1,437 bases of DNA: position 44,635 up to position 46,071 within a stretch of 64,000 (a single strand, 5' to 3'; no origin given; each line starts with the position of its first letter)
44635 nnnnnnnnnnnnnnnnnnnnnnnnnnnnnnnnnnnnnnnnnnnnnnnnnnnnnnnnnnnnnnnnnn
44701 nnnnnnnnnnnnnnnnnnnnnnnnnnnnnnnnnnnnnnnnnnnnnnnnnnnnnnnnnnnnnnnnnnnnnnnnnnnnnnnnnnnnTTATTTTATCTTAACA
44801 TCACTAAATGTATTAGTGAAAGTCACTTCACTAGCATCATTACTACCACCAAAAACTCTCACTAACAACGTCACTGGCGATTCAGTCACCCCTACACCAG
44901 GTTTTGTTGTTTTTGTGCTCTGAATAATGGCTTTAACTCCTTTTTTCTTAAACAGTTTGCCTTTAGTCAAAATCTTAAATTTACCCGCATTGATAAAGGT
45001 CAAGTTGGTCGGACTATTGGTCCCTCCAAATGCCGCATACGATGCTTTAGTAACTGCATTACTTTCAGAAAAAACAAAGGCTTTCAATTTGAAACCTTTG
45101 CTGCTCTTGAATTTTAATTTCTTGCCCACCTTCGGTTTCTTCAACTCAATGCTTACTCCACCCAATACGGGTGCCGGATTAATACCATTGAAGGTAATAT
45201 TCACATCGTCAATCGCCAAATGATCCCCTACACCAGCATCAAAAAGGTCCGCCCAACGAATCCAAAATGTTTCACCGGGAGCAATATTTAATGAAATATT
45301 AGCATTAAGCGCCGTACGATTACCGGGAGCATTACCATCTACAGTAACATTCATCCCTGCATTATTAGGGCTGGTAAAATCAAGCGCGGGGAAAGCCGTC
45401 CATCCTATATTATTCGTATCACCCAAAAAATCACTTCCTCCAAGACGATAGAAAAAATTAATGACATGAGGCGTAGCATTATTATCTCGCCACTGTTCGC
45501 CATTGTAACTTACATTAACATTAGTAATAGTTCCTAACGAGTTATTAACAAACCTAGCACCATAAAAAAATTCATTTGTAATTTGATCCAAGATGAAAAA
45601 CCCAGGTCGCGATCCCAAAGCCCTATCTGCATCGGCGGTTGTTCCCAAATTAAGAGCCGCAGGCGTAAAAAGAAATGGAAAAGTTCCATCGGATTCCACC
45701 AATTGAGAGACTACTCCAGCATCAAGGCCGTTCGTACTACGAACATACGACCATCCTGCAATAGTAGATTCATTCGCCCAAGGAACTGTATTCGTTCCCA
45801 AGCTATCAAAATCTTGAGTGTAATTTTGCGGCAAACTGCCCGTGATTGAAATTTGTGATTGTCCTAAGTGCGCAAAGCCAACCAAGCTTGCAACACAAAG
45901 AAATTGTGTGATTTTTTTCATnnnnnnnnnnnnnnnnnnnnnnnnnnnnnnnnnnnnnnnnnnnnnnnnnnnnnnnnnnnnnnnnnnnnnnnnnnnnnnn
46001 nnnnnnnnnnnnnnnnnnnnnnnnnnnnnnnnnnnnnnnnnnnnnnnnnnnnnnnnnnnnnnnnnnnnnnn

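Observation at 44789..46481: Perfect 422-bp repeat over the C-terminal domain of paralogs 3 and 4 while the middle domains diverge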

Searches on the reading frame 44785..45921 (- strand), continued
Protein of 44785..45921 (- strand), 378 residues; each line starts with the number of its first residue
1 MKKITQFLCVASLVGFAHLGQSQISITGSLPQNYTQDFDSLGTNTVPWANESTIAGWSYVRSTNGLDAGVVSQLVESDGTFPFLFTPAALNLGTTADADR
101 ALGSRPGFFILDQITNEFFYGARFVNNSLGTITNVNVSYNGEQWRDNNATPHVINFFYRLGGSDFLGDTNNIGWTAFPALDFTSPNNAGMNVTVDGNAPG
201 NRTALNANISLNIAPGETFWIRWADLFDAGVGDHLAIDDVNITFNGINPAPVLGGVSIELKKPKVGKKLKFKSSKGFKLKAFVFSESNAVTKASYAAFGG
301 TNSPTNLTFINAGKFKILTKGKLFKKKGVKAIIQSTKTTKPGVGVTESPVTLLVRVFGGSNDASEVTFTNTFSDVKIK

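Call 38: find_encoding_contigs(protein=P0002, flank=10000, max_places=3)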
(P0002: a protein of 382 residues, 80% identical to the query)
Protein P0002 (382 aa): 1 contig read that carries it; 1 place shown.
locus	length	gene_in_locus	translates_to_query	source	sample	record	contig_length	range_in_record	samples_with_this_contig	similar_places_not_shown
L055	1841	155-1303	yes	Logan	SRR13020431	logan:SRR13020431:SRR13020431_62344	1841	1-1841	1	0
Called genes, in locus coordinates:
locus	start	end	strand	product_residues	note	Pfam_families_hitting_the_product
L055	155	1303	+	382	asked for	-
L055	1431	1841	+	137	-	?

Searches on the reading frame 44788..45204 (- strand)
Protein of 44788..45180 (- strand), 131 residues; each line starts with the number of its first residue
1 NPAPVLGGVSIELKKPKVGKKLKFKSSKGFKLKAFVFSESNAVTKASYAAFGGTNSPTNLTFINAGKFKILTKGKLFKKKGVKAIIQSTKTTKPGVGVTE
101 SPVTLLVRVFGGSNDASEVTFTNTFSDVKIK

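Call 58: predict_structure(alignment_id=A2)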
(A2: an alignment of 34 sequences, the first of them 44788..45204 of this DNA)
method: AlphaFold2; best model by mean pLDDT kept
length: 139 residues; sequences in the alignment: 34
mean_pLDDT: 90.2   pTM: 0.83
mean pLDDT of the five models: 90.2, 90.0, 85.8, 83.7, 82.6
residues with pLDDT >= 90: 105; 70-90: 23; 50-70: 4; < 50: 7
segments of 3 or more residues with pLDDT < 50: 1-5
pLDDT, mean of each block of 10 residues (from residue 1): 44 87 96 98 91 96 87 95 95 97 96 95 90 97
secondary structure, 60 per line:
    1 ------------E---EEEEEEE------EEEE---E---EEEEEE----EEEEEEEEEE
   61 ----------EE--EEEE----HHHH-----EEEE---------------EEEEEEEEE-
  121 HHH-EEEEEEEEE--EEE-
elements in order: E17-23 E30-33 E41-46 E51-60 E75-78 H83-86 E92-95 E111-119 E125-133 E136-138
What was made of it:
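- Closest known: C-terminal sorting tags shared by many cargo proteins. Same: It has an Ig-like beta-sandwich fold (call 58).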

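Call 60: fold_search(model_id=the predicted structure, library=pdb)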
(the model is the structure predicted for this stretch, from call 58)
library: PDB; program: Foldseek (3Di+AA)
matches with E <= 10: 1581; with E <= 0.001: 0
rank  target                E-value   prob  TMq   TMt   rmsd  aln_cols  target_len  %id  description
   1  8hgi_C                2.2e-03  1.00  0.44  0.51   5.9       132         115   10  Crystal structure of VNAR aGFP14 in complex with GFP (released 2023-09-27)
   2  4pir_G                3.7e-03  0.98  0.39  0.43  10.3       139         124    6  X-ray structure of the mouse serotonin 5-HT3 receptor (released 2014-08-06)
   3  7srs_Q                4.0e-03  0.96  0.38  0.40   8.9       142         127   10  5-HT2B receptor bound to LSD in complex with beta-arrestin1 obtained by cryo-electron microscopy (cryoEM) (released 2022-09-21)
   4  4cdg_C                4.4e-03  0.99  0.42  0.46   5.7       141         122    6  Crystal structure of the Bloom's syndrome helicase BLM in complex with Nanobody (released 2013-11-13)
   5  6kn9_B                5.6e-03  0.99  0.43  0.31   5.8       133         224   12  Crystal structure of human interleukin 18 receptor beta extracellular domain in complex with an antagonistic scFv (released 2020-02-12)
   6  6gjs_C                5.6e-03  0.98  0.38  0.44   6.7       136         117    9  Human NBD1 of CFTR in complex with nanobodies D12 and T4 (released 2019-06-26)
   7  2jjt_A                5.9e-03  0.98  0.39  0.45   6.5       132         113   10  Structure of human CD47 in complex with human signal regulatory protein (SIRP) alpha (released 2008-08-05)
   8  8hgi_D                6.2e-03  0.99  0.43  0.50   6.0       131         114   10  Crystal structure of VNAR aGFP14 in complex with GFP (released 2023-09-27)
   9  7zra_G                6.6e-03  0.94  0.37  0.40   7.1       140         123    7  Crystal structure of E.coli LexA in complex with nanobody NbSOS1(Nb14497) (released 2022-10-26)
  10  9kqc_B                7.0e-03  0.99  0.40  0.48   6.9       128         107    6  Chlorella virus Hyaluronan Synthase bound to VNAR (released 2025-05-14)
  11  8jxr_B                7.4e-03  0.97  0.39  0.42   6.4       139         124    9  Structure of nanobody-bound DRD1_LSD complex (released 2024-09-04)
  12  8qot_B                7.4e-03  0.77  0.31  0.33   7.7       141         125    8  Structure of the mu opioid receptor bound to the antagonist nanobody NbE (released 2023-12-27)
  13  7epb_C                7.8e-03  0.98  0.41  0.47   6.4       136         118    9  Cryo-EM structure of LY354740-bound mGlu2 homodimer (released 2021-06-23)
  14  9uvh                  8.8e-03  0.99  0.43  0.54   5.1       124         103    8  Cystal Structure of Shark VNAR Nanobody (released 2026-01-07)
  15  9h39_D                8.8e-03  0.95  0.39  0.43   8.0       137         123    8  Crystal structure of Lotus japonicus CHIP13 extracellular domain in complex with a nanobody (released 2025-07-16)
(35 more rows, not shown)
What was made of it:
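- On T9SS C-terminal sorting domain (PF18962 / TIGR04183): The model has an Ig-like fold (calls 58, 60).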

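Call 65: find_homologous_proteins(query=window:44788-45180:-, max_evalue=0.001)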
Query window:44788-45180:-: 14 candidates shared short words with the query, none scored E <= 0.001.
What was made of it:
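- Tried and rejected: The word-indexed homology search with the C-domain alone returned nothing (call 65).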

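Call 73: search_protein_representatives(alignment_id=A3)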
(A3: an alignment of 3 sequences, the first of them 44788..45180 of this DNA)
Query: 3 sequences, 131 profile positions. Proteins with E-value up to 0.001 (for the whole library): 26; up to 1e-10: 23; up to 1e-30: 5. The best 26 are listed.
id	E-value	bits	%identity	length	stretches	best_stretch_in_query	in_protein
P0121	5.9e-60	217.1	-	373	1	2-131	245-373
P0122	4.0e-45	169.1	-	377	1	2-130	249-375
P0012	1.2e-36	141.7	-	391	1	8-131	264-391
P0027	3.9e-34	133.6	-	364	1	4-131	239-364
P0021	5.6e-34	133.1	-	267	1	2-131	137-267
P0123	2.7e-26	108.3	-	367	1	3-125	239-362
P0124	7.7e-26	106.8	-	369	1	8-131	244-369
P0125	6.5e-24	100.5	-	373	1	3-131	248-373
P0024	1.4e-23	99.4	-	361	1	7-131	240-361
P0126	1.1e-22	96.5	-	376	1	4-127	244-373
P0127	1.3e-22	96.3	-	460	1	4-126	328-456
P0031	2.4e-22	95.4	-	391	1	7-127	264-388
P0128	4.8e-22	94.5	-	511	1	4-127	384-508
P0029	5.7e-20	87.8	-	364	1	9-131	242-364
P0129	1.6e-18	83.1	-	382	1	15-131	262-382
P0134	1.7e-14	70.0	-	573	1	5-126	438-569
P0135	4.3e-14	68.8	-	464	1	5-128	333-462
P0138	1.6e-09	53.9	-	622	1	6-126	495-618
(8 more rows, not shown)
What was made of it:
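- Tried and rejected: That is a limit of the index, since the exhaustive HMMER search did find the family (call 73).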

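Call 75: search_protein_families(library=pfam, proteins=[P0127, P0128, P0134, P0135, P0138], max_evalue=0.01)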
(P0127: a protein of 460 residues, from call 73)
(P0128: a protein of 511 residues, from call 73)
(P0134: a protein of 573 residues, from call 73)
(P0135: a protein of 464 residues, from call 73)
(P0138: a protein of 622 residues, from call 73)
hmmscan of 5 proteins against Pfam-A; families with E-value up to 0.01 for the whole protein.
P0127 (460 aa): 0 families

P0128 (511 aa): 0 families

P0134 (573 aa): 1 family
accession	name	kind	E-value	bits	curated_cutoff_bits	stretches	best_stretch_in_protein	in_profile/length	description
PF00932.25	LTD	-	0.0015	19.3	34.3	1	22-123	4-107/109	Lamin Tail Domain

P0135 (464 aa): 0 families

P0138 (622 aa): 3 families
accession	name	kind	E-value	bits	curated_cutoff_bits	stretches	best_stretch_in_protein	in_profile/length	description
PF13517.12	FG-GAP_3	-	8.4e-35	119.6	26.9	5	46-105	1-61/61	FG-GAP-like repeat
PF01839.29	FG-GAP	-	8.9e-13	48.2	22.1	1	138-158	1-21/37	FG-GAP repeat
PF16743.10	PliI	-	7.8e-05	22.8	27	0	58-108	25-80/123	Periplasmic lysozyme inhibitor of I-type lysozyme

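Call 86: search_solved_structures(query=A5, max_evalue=10)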
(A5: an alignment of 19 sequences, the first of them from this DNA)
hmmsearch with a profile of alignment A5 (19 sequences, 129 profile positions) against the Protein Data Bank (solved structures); distinct sequences matched with E-value up to 10: 0.
